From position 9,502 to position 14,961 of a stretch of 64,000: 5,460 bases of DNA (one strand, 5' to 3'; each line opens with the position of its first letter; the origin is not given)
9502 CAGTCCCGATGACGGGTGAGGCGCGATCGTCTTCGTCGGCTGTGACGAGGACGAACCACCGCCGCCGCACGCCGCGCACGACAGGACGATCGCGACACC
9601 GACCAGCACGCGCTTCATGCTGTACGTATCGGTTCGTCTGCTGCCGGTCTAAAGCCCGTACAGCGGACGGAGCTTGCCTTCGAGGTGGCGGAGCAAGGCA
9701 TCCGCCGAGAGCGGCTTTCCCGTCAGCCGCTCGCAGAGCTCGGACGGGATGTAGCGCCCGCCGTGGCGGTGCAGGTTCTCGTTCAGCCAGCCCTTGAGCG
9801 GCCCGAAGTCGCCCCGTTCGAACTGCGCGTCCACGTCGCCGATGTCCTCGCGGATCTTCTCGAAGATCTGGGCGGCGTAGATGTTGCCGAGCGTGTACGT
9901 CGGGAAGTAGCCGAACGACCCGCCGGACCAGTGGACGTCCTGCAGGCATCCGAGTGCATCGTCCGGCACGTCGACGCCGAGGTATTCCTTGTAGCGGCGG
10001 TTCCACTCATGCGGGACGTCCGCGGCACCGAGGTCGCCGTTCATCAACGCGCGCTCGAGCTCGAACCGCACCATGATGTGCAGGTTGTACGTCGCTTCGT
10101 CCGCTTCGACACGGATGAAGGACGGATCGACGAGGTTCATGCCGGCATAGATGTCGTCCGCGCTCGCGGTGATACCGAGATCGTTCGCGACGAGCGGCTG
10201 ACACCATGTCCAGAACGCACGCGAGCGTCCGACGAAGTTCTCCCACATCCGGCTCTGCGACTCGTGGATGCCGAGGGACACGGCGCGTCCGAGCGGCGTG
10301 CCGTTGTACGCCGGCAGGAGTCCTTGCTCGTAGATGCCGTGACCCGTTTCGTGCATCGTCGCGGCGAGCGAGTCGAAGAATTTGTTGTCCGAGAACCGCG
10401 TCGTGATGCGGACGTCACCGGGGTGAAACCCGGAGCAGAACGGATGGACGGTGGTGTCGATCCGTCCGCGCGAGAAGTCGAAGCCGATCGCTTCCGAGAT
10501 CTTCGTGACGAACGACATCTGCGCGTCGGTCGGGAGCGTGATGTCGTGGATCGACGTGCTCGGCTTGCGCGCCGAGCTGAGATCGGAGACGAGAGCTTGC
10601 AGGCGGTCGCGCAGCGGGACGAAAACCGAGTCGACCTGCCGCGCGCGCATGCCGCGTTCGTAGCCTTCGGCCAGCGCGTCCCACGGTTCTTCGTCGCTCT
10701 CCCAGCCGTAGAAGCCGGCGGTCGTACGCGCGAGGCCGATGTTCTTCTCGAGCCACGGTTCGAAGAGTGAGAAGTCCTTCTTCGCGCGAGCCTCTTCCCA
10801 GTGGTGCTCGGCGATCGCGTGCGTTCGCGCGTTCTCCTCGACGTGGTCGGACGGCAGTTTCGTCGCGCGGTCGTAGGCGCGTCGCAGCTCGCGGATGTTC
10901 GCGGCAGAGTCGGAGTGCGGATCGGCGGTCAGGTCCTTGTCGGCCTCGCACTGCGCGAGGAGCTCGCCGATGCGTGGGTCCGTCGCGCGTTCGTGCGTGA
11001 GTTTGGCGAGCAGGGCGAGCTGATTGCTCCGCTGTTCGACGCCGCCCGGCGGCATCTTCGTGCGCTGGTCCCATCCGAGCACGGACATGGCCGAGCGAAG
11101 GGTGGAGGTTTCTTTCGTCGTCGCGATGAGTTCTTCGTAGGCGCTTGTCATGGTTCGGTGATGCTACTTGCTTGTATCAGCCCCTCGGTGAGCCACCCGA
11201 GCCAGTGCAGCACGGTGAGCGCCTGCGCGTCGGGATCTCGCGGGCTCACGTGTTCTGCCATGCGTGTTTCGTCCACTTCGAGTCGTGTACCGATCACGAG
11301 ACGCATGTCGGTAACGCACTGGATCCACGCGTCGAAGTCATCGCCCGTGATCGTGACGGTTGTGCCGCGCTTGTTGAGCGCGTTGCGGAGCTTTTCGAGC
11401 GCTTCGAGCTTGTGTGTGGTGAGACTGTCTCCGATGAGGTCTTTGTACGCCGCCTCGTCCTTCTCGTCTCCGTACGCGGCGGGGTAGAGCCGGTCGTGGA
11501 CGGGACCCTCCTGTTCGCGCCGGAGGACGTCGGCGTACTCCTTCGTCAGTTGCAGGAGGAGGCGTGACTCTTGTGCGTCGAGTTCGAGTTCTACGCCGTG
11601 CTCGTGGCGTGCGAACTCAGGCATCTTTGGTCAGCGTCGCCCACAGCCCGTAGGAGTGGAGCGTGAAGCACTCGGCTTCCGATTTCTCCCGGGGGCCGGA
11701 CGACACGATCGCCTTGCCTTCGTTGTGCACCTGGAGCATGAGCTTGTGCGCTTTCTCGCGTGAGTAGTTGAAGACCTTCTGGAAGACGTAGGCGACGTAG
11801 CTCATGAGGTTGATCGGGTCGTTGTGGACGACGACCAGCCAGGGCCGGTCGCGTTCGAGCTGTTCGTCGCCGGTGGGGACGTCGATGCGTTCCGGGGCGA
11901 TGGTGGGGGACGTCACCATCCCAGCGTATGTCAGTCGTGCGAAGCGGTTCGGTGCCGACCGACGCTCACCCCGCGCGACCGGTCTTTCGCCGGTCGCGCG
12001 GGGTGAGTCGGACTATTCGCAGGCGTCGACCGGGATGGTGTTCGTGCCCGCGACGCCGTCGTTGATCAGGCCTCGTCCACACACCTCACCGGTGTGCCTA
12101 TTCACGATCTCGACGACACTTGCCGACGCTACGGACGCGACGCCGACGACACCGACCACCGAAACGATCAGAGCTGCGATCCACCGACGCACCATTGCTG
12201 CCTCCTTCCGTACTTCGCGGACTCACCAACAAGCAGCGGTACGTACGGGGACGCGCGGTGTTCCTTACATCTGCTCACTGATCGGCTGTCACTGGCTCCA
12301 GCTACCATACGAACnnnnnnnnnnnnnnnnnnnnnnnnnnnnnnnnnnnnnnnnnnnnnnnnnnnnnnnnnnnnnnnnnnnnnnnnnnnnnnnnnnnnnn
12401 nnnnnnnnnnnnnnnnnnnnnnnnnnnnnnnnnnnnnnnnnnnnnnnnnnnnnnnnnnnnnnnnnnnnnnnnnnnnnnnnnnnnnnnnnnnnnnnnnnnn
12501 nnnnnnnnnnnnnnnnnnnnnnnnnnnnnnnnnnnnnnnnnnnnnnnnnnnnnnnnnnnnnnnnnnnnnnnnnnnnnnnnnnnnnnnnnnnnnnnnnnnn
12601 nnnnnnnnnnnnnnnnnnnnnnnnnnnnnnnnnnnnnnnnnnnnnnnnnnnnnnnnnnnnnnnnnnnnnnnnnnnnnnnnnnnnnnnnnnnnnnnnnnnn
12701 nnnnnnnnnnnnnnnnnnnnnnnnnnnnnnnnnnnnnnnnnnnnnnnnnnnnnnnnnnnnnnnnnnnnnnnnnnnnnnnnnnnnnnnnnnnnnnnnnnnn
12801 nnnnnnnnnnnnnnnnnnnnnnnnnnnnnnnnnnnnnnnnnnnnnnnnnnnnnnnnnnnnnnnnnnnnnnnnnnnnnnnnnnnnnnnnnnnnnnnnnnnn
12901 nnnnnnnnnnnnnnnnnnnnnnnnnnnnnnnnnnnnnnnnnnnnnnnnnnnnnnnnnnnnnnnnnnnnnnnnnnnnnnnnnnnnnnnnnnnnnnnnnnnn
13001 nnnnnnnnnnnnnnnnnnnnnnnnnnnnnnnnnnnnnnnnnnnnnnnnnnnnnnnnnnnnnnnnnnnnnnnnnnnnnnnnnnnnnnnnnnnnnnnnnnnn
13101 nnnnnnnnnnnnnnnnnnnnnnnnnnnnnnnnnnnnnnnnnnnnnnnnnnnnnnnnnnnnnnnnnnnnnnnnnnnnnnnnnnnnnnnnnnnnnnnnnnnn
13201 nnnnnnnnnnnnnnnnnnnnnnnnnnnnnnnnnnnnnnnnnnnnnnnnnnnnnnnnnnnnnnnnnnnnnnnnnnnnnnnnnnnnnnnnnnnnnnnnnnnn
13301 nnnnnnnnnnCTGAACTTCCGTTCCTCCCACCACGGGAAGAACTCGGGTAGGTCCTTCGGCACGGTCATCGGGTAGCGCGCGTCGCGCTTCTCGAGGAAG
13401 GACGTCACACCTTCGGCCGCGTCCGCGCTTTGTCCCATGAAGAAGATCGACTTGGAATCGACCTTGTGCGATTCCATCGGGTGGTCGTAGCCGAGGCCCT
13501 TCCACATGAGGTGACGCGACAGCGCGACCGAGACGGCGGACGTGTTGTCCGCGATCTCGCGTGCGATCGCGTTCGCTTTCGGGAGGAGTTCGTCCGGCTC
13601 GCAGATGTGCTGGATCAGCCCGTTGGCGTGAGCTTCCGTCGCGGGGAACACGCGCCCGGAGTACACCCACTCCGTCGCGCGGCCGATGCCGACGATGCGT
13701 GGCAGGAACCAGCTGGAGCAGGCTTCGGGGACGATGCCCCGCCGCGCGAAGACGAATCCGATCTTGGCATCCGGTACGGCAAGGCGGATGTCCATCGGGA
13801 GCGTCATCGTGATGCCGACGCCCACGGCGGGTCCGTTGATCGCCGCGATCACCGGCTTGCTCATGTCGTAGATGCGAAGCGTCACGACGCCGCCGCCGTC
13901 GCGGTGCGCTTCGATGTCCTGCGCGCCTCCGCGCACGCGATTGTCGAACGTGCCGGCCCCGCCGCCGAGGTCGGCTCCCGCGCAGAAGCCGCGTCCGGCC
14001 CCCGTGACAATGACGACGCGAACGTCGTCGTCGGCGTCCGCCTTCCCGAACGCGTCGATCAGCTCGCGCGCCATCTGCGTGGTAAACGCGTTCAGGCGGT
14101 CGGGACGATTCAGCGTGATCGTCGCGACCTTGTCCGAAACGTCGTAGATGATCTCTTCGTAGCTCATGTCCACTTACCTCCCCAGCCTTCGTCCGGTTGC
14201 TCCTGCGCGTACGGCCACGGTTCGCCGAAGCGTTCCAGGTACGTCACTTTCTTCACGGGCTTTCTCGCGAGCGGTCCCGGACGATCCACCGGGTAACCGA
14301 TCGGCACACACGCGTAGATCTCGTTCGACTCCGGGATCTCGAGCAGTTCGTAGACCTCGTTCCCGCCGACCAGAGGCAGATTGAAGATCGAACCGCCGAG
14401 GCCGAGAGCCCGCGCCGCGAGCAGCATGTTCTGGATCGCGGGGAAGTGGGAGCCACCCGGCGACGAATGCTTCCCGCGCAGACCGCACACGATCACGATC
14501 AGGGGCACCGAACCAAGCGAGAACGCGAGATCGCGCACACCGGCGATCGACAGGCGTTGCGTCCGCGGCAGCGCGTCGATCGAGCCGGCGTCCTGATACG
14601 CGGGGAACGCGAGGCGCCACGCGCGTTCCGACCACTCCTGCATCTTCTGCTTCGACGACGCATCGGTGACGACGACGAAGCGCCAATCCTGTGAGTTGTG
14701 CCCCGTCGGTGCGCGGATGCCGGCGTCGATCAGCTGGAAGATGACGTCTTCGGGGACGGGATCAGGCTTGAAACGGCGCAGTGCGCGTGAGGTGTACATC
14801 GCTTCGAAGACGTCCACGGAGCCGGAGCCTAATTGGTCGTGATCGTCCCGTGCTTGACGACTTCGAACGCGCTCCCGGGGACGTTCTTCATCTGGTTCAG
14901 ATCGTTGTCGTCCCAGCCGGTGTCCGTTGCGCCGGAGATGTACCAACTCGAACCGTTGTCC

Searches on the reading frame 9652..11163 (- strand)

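Call 56: search_protein_families(library=pfam, proteins=[window:9652-11163:-], max_evalue=0.00001)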
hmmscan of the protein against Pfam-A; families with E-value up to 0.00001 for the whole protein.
window:9652-11163:- (504 aa): 1 family
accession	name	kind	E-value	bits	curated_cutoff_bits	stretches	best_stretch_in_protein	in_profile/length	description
PF02074.21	Peptidase_M32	-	1.1e-172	575.6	25.1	1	14-497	4-488/489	Carboxypeptidase Taq (M32) metallopeptidase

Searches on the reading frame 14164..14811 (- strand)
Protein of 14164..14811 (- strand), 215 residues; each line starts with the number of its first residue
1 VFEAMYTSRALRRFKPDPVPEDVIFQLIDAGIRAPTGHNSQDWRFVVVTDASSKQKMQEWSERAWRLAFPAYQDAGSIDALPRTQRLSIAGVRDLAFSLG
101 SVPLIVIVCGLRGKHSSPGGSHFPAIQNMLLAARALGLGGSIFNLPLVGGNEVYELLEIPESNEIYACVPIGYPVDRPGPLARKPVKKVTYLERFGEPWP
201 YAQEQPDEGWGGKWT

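Call 32: search_protein_families(library=pfam, proteins=[window:14164-14811:-], max_evalue=0.001)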
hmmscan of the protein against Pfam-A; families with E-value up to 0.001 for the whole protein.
window:14164-14811:- (215 aa): 2 families
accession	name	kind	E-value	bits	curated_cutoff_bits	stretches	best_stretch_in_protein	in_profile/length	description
PF00881.29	Nitroreductase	-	1.6e-21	77.7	23.5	1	9-173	5-167/167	Nitroreductase family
PF14512.11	TM1586_NiRdase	-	5e-06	26.7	27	0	23-52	159-188/215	Putative TM nitroreductase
